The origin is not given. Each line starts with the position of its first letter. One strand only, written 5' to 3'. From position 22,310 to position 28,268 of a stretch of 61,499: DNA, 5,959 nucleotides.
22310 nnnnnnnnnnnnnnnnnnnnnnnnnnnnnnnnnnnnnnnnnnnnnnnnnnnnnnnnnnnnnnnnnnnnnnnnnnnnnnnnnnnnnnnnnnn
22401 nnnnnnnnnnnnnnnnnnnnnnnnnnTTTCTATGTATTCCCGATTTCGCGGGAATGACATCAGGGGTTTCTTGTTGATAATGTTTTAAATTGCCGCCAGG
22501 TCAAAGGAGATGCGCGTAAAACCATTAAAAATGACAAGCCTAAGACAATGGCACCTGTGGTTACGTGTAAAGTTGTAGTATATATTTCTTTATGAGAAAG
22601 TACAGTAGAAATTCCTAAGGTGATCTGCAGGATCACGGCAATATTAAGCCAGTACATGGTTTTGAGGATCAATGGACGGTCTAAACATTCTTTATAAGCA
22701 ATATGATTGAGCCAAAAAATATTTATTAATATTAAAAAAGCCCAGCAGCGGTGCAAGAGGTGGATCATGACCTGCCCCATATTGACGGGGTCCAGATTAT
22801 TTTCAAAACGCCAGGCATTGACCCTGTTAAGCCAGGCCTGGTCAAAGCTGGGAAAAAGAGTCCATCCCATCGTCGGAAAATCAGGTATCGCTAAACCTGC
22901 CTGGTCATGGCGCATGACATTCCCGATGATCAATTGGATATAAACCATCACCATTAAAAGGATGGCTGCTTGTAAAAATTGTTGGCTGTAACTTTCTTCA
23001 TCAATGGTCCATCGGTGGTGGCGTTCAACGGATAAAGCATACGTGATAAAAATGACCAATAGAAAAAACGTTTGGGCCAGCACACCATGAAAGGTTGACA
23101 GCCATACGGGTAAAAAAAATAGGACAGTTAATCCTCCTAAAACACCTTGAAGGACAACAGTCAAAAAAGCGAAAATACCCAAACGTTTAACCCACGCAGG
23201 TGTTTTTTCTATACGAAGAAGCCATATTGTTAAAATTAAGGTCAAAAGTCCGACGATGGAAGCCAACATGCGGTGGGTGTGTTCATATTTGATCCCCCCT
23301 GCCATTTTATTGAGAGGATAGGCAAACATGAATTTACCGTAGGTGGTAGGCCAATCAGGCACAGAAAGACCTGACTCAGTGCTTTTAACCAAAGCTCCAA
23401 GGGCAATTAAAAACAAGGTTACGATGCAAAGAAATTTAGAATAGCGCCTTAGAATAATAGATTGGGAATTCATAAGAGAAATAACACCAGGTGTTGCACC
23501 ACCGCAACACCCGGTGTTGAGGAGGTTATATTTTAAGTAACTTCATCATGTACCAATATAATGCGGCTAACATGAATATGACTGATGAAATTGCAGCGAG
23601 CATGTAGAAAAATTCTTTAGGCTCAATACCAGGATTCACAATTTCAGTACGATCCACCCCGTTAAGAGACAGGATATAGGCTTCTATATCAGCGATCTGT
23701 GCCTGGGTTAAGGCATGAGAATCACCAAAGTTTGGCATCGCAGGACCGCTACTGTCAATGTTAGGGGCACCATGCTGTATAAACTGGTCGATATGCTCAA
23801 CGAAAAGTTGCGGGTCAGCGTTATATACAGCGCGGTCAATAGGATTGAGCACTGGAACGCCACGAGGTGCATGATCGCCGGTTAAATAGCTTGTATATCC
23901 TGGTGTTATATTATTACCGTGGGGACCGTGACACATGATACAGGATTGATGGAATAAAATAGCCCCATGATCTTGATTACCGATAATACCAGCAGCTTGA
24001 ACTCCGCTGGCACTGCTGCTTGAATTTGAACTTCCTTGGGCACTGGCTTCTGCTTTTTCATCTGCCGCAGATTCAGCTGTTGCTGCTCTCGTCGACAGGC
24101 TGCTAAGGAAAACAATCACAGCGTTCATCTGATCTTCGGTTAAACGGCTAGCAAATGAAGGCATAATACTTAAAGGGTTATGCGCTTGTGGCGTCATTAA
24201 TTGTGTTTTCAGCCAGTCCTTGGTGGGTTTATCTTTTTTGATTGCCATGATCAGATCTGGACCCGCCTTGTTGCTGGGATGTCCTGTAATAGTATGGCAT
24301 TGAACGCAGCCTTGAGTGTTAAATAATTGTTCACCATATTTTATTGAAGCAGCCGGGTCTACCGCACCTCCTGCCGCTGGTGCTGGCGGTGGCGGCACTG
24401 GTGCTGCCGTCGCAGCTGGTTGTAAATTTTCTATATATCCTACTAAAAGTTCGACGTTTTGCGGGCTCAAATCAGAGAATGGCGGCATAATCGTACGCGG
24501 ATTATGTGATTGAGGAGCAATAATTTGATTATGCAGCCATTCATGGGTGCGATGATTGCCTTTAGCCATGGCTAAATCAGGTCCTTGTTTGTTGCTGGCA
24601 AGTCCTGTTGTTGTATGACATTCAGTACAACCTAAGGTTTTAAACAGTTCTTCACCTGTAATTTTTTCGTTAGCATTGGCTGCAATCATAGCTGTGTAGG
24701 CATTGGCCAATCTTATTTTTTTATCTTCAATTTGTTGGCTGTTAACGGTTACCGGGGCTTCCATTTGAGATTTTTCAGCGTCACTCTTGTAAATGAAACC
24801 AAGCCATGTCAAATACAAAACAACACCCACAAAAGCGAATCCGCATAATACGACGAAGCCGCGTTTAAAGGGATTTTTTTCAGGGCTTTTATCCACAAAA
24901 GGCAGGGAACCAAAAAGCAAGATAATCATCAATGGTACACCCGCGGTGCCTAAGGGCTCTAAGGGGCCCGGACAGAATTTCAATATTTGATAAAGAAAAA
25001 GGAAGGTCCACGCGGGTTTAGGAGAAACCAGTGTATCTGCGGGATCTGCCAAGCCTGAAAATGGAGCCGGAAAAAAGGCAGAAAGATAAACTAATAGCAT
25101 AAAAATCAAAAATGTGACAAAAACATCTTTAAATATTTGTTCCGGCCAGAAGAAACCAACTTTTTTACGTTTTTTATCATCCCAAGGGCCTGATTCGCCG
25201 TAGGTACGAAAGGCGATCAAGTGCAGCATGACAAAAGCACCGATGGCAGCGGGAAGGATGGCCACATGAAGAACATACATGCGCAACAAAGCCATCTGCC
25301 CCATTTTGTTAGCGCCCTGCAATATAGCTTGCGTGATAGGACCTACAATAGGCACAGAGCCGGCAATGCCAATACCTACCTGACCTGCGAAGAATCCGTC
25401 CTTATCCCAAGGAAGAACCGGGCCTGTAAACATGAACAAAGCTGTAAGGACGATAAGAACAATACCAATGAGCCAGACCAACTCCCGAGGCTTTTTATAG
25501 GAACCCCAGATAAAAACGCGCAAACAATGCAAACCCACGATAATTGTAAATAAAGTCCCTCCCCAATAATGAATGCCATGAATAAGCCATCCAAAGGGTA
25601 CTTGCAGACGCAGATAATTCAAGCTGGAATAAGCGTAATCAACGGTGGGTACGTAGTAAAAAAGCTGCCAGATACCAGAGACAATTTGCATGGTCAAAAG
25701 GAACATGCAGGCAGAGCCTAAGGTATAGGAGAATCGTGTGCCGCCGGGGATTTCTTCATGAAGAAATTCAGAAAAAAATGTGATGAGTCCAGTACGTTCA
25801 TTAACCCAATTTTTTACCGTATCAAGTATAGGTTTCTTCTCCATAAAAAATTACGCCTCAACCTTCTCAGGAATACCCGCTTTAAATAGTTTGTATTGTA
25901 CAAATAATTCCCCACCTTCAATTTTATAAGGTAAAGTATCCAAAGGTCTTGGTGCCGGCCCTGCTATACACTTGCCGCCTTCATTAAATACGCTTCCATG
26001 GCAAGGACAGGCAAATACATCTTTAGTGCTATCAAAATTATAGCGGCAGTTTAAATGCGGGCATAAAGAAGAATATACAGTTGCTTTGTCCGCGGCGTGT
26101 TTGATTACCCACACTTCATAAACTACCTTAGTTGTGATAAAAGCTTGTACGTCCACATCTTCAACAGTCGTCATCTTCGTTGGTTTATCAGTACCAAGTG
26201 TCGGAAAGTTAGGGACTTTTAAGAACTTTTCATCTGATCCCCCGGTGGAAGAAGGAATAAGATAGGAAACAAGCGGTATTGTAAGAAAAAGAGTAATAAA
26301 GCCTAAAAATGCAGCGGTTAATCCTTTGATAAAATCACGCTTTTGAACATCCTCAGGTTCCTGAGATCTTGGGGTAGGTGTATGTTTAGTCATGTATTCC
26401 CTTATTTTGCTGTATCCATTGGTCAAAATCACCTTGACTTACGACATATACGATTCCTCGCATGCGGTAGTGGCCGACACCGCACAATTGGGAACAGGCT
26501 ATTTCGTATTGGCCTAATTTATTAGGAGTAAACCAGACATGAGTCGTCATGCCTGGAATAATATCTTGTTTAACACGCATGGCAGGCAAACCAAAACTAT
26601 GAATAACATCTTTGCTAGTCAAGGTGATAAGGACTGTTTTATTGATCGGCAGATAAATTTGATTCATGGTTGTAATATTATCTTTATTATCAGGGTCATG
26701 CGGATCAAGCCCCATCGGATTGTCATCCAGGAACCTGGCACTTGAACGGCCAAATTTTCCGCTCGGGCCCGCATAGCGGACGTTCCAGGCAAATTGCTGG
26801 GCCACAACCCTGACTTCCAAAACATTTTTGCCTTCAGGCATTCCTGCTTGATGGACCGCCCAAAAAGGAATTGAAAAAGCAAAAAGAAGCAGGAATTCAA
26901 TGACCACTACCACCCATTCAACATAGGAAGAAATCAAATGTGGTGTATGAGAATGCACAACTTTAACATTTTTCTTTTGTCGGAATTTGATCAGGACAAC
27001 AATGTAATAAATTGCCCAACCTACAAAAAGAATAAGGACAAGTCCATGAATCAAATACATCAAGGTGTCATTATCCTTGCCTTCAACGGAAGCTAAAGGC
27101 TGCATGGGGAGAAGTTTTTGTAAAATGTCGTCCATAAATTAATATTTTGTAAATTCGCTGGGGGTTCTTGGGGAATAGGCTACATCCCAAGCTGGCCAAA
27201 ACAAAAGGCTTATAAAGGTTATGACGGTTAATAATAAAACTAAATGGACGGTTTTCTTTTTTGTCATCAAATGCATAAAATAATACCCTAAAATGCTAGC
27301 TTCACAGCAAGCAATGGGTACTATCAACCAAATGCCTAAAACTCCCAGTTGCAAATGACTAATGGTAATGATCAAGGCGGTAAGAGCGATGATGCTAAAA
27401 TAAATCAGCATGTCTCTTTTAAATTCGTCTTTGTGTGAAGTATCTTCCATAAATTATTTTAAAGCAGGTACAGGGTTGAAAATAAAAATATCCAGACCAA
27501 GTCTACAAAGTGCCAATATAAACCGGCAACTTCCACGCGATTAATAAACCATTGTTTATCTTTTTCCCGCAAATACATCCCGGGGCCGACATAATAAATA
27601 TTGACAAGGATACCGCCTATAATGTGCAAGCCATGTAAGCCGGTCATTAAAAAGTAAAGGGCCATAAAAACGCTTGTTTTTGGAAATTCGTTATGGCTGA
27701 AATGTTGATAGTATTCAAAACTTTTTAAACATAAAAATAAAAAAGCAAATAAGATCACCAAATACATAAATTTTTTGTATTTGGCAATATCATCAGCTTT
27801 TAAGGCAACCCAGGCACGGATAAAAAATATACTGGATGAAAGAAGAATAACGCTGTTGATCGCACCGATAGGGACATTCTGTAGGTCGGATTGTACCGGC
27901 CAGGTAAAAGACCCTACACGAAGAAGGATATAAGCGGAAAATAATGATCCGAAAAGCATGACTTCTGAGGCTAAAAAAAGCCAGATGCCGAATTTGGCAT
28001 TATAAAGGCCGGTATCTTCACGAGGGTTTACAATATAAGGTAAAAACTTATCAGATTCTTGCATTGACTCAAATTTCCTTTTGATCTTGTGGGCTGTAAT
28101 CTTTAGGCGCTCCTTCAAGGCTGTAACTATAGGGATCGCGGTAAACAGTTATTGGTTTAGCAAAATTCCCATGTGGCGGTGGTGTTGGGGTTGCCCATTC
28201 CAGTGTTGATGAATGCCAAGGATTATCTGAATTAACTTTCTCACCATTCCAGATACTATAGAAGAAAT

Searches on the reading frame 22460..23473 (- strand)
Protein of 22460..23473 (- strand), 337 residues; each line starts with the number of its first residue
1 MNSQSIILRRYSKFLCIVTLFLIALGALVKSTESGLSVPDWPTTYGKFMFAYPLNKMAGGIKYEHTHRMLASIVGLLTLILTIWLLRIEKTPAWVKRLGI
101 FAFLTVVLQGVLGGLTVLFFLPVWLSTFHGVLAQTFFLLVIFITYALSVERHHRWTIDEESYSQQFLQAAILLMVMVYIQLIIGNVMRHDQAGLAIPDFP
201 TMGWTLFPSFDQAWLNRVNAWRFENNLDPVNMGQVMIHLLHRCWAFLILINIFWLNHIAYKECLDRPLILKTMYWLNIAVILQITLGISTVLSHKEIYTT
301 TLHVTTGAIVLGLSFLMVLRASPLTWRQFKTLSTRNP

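Call 27: search_protein_families(library=pfam, proteins=[window:22460-23473:-], max_evalue=0.00001)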
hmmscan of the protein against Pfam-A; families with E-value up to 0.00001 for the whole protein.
window:22460-23473:- (337 aa): 1 family
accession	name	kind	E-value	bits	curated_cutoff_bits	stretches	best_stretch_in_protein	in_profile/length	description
PF02628.20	COX15-CtaA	-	3e-42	145.2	29.9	1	11-313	3-320/322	Cytochrome oxidase assembly protein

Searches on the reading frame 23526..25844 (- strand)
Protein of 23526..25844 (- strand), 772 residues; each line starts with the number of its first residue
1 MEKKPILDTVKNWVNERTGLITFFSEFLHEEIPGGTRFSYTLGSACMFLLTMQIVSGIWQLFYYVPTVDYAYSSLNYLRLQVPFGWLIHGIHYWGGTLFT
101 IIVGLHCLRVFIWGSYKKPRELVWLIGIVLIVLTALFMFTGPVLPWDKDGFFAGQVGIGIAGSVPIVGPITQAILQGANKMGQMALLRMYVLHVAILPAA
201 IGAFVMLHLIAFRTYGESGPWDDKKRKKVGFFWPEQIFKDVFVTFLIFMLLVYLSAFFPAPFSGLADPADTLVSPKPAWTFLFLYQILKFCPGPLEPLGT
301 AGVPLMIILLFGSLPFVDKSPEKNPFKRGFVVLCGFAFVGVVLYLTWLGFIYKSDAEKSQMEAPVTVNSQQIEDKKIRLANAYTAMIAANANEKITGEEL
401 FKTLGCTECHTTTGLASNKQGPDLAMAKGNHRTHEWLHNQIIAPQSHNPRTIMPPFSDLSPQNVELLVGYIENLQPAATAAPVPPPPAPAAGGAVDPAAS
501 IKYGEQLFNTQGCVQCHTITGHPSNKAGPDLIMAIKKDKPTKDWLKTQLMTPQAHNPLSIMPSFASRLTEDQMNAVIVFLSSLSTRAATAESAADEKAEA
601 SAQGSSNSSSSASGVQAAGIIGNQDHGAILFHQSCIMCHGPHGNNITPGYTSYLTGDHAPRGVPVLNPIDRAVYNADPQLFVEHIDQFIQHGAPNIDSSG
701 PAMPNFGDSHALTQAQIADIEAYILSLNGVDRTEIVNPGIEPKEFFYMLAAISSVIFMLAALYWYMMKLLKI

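Call 27: search_protein_families(library=pfam, proteins=[window:23526-25844:-], max_evalue=0.00001)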
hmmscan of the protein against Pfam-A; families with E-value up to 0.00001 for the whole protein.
window:23526-25844:- (772 aa): 6 families
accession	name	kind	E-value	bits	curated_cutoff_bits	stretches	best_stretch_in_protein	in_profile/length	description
PF00033.24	Cytochrome_B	-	4.5e-40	138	27.2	1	36-215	10-188/189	Cytochrome b/b6/petB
PF13631.11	Cytochrom_B_N_2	-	1.7e-37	129.4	27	1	98-262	2-166/169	Cytochrome b(N-terminal)/b6/petB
PF00034.26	Cytochrom_C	-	4.7e-28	98.8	21.3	3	502-584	2-90/90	Cytochrome c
PF13442.11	Cytochrome_CBB3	-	2.1e-23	82.8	27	1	623-724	2-68/68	Cytochrome C oxidase, cbb3-type, subunit III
PF02433.20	FixO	-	3.8e-12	46.6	29.6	0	416-465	98-146/219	Cytochrome C oxidase, mono-heme subunit/FixO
PF00032.22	Cytochrom_B_C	-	2.8e-07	31.2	20.7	1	266-351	2-84/102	Cytochrome b(C-terminal)/b6/petD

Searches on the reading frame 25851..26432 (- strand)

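Call 27: search_protein_families(library=pfam, proteins=[window:25851-26432:-], max_evalue=0.00001)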
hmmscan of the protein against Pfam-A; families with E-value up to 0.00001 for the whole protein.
window:25851-26432:- (193 aa): 1 family
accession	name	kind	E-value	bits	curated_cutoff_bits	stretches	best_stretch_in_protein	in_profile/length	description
PF00355.32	Rieske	-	1.2e-12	48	20.3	1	89-168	7-88/88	Rieske [2Fe-2S] domain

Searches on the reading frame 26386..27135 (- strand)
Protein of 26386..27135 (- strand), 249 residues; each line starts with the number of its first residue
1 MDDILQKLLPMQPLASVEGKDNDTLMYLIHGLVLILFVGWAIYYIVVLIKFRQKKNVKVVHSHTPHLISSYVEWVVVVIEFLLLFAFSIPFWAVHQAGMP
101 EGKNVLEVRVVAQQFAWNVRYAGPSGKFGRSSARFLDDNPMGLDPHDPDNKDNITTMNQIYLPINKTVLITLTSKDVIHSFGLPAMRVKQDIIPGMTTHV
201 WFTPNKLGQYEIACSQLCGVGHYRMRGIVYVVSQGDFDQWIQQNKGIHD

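Call 27: search_protein_families(library=pfam, proteins=[window:26386-27135:-], max_evalue=0.00001)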
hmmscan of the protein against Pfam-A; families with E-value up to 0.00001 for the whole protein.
window:26386-27135:- (249 aa): 1 family
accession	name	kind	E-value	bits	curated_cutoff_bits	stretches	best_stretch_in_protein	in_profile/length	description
PF00116.26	COX2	-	7.7e-17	61.8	22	1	153-229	41-117/120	Cytochrome C oxidase subunit II, periplasmic domain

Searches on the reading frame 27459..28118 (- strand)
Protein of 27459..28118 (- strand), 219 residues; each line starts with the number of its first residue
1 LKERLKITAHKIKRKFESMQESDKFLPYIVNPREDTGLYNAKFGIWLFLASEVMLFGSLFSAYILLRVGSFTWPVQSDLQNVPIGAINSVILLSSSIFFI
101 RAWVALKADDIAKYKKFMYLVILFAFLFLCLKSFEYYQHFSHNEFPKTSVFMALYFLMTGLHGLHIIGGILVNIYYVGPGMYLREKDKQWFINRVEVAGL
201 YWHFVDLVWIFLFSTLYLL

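Call 27: search_protein_families(library=pfam, proteins=[window:27459-28118:-], max_evalue=0.00001)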
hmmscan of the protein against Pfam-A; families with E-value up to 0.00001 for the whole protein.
window:27459-28118:- (219 aa): 1 family
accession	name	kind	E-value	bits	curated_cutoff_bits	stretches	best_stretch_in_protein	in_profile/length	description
PF00510.24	COX3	-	4.8e-20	73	23.8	1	42-218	77-255/258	Cytochrome c oxidase subunit III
